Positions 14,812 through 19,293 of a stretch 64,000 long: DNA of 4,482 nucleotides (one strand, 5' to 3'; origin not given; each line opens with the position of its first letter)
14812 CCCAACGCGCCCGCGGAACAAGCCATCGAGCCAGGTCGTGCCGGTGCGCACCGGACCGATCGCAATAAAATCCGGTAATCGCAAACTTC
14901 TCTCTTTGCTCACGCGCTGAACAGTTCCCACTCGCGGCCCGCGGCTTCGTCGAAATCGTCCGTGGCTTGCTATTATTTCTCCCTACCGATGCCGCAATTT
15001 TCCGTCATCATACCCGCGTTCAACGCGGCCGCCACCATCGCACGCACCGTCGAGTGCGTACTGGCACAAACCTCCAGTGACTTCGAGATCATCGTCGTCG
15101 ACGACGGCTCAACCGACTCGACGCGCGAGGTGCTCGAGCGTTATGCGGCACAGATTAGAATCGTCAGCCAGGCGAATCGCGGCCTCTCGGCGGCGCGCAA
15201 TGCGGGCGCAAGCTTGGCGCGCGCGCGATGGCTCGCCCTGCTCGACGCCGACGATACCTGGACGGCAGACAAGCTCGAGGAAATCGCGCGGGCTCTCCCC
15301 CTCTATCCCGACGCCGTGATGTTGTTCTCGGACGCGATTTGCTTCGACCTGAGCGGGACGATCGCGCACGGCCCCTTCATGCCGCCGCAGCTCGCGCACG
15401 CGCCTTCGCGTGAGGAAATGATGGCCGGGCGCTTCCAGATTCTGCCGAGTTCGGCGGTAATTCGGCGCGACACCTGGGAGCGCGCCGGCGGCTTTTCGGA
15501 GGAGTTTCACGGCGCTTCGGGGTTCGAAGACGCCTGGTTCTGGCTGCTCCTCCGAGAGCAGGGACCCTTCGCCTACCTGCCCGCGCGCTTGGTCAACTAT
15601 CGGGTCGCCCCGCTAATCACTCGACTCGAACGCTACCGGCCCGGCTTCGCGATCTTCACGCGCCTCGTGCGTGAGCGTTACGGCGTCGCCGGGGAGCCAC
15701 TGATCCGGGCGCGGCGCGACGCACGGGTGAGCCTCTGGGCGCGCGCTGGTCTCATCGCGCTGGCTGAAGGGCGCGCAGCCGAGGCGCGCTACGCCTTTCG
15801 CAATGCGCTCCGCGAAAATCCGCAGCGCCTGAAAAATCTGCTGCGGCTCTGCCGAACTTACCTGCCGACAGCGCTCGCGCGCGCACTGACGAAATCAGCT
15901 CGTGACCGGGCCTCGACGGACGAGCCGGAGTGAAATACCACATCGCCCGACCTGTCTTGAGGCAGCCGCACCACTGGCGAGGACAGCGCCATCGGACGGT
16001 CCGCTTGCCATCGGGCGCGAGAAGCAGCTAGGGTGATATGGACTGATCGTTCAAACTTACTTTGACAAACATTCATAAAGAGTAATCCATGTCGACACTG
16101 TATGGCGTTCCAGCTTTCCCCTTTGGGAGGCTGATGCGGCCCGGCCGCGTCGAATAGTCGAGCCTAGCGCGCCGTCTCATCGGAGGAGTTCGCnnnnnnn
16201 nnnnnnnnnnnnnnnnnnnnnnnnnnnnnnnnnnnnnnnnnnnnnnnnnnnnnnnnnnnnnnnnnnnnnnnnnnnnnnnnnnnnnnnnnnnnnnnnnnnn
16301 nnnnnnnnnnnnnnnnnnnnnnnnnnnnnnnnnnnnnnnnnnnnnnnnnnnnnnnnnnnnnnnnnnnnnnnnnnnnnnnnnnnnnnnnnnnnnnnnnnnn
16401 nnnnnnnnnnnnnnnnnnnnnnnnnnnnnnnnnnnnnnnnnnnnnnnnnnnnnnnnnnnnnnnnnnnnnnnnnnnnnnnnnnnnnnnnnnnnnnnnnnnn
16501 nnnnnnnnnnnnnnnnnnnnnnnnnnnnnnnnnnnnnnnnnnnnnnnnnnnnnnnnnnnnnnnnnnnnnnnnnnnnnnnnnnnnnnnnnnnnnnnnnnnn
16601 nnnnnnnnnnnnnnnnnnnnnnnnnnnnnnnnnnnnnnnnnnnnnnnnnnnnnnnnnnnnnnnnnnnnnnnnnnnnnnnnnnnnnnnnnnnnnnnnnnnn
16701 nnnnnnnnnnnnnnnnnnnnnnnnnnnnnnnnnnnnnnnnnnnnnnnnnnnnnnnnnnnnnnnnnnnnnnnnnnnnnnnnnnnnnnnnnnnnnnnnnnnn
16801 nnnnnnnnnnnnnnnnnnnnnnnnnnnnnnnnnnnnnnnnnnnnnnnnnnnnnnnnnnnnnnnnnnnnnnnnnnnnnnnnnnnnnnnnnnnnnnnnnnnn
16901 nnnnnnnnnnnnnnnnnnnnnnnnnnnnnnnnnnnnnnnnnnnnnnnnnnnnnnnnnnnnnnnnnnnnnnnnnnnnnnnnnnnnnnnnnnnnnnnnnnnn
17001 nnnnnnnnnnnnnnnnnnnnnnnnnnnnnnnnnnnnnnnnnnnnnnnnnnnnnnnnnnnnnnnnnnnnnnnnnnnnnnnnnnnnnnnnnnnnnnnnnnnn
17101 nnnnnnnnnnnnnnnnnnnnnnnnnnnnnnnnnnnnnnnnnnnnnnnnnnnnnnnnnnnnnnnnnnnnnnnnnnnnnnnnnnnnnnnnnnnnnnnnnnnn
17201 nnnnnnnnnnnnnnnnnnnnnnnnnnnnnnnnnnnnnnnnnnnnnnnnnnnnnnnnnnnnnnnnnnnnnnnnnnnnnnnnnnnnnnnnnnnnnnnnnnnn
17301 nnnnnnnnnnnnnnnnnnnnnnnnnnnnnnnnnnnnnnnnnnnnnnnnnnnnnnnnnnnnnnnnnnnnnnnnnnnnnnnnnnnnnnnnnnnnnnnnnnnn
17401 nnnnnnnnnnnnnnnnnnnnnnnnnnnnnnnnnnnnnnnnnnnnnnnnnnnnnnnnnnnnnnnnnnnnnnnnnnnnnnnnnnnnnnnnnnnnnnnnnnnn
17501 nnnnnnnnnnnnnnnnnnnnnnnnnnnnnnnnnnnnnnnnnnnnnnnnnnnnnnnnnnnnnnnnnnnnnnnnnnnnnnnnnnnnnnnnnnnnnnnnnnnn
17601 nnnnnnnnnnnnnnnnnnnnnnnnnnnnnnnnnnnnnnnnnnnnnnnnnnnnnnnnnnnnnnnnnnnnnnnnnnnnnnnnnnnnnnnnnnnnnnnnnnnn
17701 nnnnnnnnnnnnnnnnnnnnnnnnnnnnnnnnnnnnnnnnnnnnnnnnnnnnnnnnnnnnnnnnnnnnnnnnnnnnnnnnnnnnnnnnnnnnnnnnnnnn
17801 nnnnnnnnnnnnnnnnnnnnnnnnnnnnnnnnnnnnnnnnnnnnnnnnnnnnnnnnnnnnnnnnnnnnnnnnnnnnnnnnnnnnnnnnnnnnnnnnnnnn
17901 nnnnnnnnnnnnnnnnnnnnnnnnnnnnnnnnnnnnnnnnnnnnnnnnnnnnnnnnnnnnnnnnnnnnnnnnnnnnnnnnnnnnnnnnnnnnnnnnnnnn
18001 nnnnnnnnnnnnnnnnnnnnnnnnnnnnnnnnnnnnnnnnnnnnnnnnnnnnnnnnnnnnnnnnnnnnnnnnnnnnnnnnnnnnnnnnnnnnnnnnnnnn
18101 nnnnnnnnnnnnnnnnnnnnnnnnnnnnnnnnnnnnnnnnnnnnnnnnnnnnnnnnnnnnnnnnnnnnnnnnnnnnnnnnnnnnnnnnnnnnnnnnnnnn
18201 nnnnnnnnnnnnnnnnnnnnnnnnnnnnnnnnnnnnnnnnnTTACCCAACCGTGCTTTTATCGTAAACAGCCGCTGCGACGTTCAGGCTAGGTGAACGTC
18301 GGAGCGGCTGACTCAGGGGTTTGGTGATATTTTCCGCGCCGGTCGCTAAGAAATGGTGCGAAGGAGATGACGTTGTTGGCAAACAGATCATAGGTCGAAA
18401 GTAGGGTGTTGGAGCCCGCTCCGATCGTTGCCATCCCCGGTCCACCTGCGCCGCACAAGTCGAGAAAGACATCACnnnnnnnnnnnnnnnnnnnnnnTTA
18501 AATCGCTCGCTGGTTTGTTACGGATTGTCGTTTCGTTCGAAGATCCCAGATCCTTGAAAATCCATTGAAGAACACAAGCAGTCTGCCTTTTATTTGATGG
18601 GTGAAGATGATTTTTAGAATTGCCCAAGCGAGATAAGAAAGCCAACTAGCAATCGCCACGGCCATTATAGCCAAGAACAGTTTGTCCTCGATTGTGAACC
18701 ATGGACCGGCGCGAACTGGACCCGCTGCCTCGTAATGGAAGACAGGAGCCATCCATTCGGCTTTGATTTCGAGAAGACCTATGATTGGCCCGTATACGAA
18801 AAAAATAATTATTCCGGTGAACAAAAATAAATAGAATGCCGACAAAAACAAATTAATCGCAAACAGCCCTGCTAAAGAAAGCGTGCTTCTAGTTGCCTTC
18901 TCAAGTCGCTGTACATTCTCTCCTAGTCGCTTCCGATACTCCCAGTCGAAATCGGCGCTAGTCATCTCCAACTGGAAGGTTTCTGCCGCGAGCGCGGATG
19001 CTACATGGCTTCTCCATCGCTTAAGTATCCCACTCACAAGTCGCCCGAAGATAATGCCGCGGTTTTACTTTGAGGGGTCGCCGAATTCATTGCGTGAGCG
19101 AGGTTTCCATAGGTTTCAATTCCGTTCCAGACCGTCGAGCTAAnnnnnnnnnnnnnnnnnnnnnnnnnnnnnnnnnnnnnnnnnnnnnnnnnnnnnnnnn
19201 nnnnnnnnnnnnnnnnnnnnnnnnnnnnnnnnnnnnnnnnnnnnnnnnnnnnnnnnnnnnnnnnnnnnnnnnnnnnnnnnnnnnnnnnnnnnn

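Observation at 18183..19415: Low-GC islet carrying an orphan membrane protein between housekeeping operons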

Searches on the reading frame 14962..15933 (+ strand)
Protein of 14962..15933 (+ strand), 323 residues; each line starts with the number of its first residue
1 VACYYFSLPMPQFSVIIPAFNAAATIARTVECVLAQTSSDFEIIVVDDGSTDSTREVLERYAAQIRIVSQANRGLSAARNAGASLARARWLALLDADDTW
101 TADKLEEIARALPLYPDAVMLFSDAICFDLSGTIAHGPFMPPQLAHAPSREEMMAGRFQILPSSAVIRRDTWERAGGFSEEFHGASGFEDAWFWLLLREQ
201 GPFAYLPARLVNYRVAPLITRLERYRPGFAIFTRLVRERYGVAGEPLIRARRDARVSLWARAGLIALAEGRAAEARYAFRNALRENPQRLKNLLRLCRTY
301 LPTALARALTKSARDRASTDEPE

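Call 5: search_protein_families(library=pfam, proteins=[window:14962-15933:+], max_evalue=1)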
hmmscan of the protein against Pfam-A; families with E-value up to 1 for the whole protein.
window:14962-15933:+ (323 aa): 10 families
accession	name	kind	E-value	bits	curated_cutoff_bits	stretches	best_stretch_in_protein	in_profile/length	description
PF00535.33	Glycos_transf_2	-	1.1e-35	123.4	23.3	1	14-120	1-111/168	Glycosyl transferase family 2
PF10111.15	Glyco_tranf_2_2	-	2.6e-17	63.6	27.3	2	14-110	1-104/276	Glycosyltransferase like family 2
PF13641.12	Glyco_tranf_2_3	-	2e-14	54.6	27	1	11-210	1-208/230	Glycosyltransferase like family 2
PF13704.12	Glyco_tranf_2_4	-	5.3e-06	27.3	27.5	1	21-101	2-85/98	Glycosyl transferase family 2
PF14559.12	TPR_19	-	0.0003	21.5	25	1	266-301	1-36/68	Tetratricopeptide repeat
PF07719.23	TPR_2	-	0.0006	20.2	27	1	258-288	3-33/34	Tetratricopeptide repeat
PF07219.19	HemY_N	-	0.0039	17.7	31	1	249-294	52-98/107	HemY protein N-terminus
PF13632.12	Glyco_trans_2_3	-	0.034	14.4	27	1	90-211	1-121/198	Glycosyl transferase family group 2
PF03071.21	GNT-I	-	0.31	10.2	25.4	1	11-70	93-154/434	GNT-I family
PF13428.12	TPR_14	-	0.97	10.8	23.5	1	257-298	2-43/44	Tetratricopeptide repeat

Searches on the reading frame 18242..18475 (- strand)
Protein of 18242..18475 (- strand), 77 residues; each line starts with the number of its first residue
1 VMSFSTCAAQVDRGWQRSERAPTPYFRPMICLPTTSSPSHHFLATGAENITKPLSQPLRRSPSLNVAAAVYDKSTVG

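Call 7: search_protein_families(library=padloc, proteins=[window:18242-18475:-], max_evalue=1)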
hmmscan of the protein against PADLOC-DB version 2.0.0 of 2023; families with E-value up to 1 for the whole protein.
window:18242-18475:- (77 aa): 0 families
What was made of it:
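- On Known anti-phage defence or abortive-infection proteins (PADLOC-DB): No families matched at E up to 1 (call 7).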

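Call 8: search_protein_families(library=phrogs, proteins=[window:18242-18475:-], max_evalue=1)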
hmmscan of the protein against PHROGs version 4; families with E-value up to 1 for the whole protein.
window:18242-18475:- (77 aa): 0 families

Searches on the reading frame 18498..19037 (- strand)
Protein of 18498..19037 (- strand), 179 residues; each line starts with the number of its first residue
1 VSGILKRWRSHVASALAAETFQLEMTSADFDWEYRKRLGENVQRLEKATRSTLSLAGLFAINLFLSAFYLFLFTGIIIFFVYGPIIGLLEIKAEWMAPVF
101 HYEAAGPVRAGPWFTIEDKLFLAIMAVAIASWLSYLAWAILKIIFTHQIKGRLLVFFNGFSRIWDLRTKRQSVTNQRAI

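Call 5: search_protein_families(library=pfam, proteins=[window:18498-19037:-], max_evalue=1)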
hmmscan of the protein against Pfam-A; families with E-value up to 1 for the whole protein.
window:18498-19037:- (179 aa): 0 families

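Call 6: find_homologous_proteins(query=window:18498-19037:-, max_evalue=0.01)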
Query window:18498-19037:- (179 aa): 1 proteins with E <= 0.01 among 182 candidates.
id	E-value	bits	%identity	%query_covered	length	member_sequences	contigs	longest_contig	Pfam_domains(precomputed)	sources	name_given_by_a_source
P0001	3.8e-97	341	99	88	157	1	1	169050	-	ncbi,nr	ncbi:MAG TPA: hypothetical protein VKS22_09390 [Candidatus Binataceae bacterium]|nr:hypothetical pro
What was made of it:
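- NCBI's annotation calls the gene (call 6). The source is a short-read MAG (call 6).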

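Call 7: search_protein_families(library=padloc, proteins=[window:18498-19037:-], max_evalue=1)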
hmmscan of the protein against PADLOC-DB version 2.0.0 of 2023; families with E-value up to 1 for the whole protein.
window:18498-19037:- (179 aa): 0 families

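Call 8: search_protein_families(library=phrogs, proteins=[window:18498-19037:-], max_evalue=1)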
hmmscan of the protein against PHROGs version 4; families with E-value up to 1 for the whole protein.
window:18498-19037:- (179 aa): 1 family
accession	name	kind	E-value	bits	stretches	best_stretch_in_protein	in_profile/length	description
phrog_969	-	unknown function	0.13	13.7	0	54-87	40-70/79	-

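Call 12: find_encoding_contigs(protein=P0001, flank=10000, max_places=6)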
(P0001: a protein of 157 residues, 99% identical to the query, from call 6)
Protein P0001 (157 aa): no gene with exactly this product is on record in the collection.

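Call 13: search_protein_families(library=ncbifam, proteins=[window:18498-19037:-], max_evalue=0.01)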
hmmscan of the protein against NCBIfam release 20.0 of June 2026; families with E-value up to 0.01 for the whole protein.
window:18498-19037:- (179 aa): 0 families

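Call 23: search_protein_representatives(protein=window:18498-19037:-)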
Query: 179 residues. Proteins with E-value up to 0.001 (for the whole library): 1; up to 1e-10: 1; up to 1e-30: 1. The best 1 are listed.
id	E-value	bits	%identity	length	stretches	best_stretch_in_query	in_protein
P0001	1.2e-97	341.1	99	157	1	23-179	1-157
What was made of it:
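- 18498..19037 (-): ORF179, a candidate orphan gene for a small helical membrane protein. The longest version starts at GTG 19037. Alternative starts are TTG 18971 (the 157-aa version in GenBank) and ATG 18965. It matches only itself in two exhaustive protein searches (calls 6, 23).
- On Protein-coding gene (generic): No homologue is available to assess conservation (calls 6, 23).
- Lineage specificity: the ORF matches only itself in 5.8 billion clusters and in 1.84 billion representatives (calls 6, 23). There are no homologues among 15 billion proteins (calls 6, 23). The ORFan status is absolute (calls 6, 23).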

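Call 24: search_dna_similar(query=window:18498-19037:-, collection=phages, mode=protein, max_evalue=1)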
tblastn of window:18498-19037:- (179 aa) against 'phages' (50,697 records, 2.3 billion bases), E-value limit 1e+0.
No match.
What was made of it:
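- On Holins: There is no significant PHROGs match (call 8) and no tblastn hit in 50,697 phage records (call 24).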

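Call 25: search_dna_similar(query=window:18498-19037:-, collection=plasmids, mode=protein, max_evalue=1)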
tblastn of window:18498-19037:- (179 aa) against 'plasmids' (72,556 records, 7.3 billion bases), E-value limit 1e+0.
No match.

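Call 26: find_related_loci(query=window:18498-19037:-, collection=metagenome_contigs, flank=10000)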
Query window:18498-19037:- (179 aa) in metagenome_contigs; peptide patterns used: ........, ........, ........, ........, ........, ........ (x = any residue, [..] = any of these).
504 stretches matched a pattern, but none encodes a relative of the query by tblastn (E <= 1e-3).

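Call 27: find_related_loci(query=window:18498-19037:-, collection=viral_contigs, flank=5000)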
Query window:18498-19037:- (179 aa) in viral_contigs; peptide patterns used: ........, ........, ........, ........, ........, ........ (x = any residue, [..] = any of these).
22 stretches matched a pattern, but none encodes a relative of the query by tblastn (E <= 1e-3).
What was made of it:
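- On Horizontally acquired DNA (phylogenetic definition): No donor was found (calls 6, 23-27).
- Tried and rejected: The word-indexed search (call 6), the exhaustive phmmer search (call 23), tblastn against phages and plasmids (calls 24, 25), and back-translated scans of viral and metagenome contigs (calls 26, 27) returned only the ORF itself or nothing.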

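Call 38: predict_structure(protein=window:18498-19037:-)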
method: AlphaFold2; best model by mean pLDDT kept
length: 179 residues; sequences in the alignment: 1
mean_pLDDT: 70.4   pTM: 0.33
mean pLDDT of the five models: 70.4, 70.2, 69.2, 68.2, 65.9
residues with pLDDT >= 90: 1; 70-90: 103; 50-70: 61; < 50: 14
segments of 3 or more residues with pLDDT < 50: 21-25
pLDDT, mean of each block of 10 residues (from residue 1): 68 60 50 79 72 70 85 84 76 56 50 62 82 86 74 71 78 64
secondary structure, 60 per line:
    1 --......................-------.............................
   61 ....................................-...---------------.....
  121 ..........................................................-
elements in order: H3-24 H32-96 H116-178
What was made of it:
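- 18498..19037 (-): AlphaFold2 gives an all-helical model with pLDDT 70 and pTM 0.33 (call 38).
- The AlphaFold2 model is all-helical (call 38).
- Tried and rejected: AlphaFold2 without an alignment gave long continuous helices with pTM 0.33 (call 38).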

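Call 49: search_solved_structures(query=window:18498-19037:-, max_evalue=10)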
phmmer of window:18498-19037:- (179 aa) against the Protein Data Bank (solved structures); distinct sequences matched with E-value up to 10: 0.
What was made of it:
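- Tried and rejected: A PDB sequence search gave nothing at E up to 10 (call 49).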

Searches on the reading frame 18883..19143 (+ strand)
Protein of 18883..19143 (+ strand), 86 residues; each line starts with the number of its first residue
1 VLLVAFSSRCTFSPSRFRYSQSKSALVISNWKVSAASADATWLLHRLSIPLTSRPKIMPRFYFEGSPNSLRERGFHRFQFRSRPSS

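Call 7: search_protein_families(library=padloc, proteins=[window:18883-19143:+], max_evalue=1)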
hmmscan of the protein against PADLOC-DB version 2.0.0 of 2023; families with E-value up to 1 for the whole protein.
window:18883-19143:+ (86 aa): 0 families

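Call 8: search_protein_families(library=phrogs, proteins=[window:18883-19143:+], max_evalue=1)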
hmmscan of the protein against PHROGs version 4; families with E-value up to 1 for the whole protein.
window:18883-19143:+ (86 aa): 1 family
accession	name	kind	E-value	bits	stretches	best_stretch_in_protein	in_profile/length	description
phrog_10154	-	unknown function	0.32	11.7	1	9-24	47-62/63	-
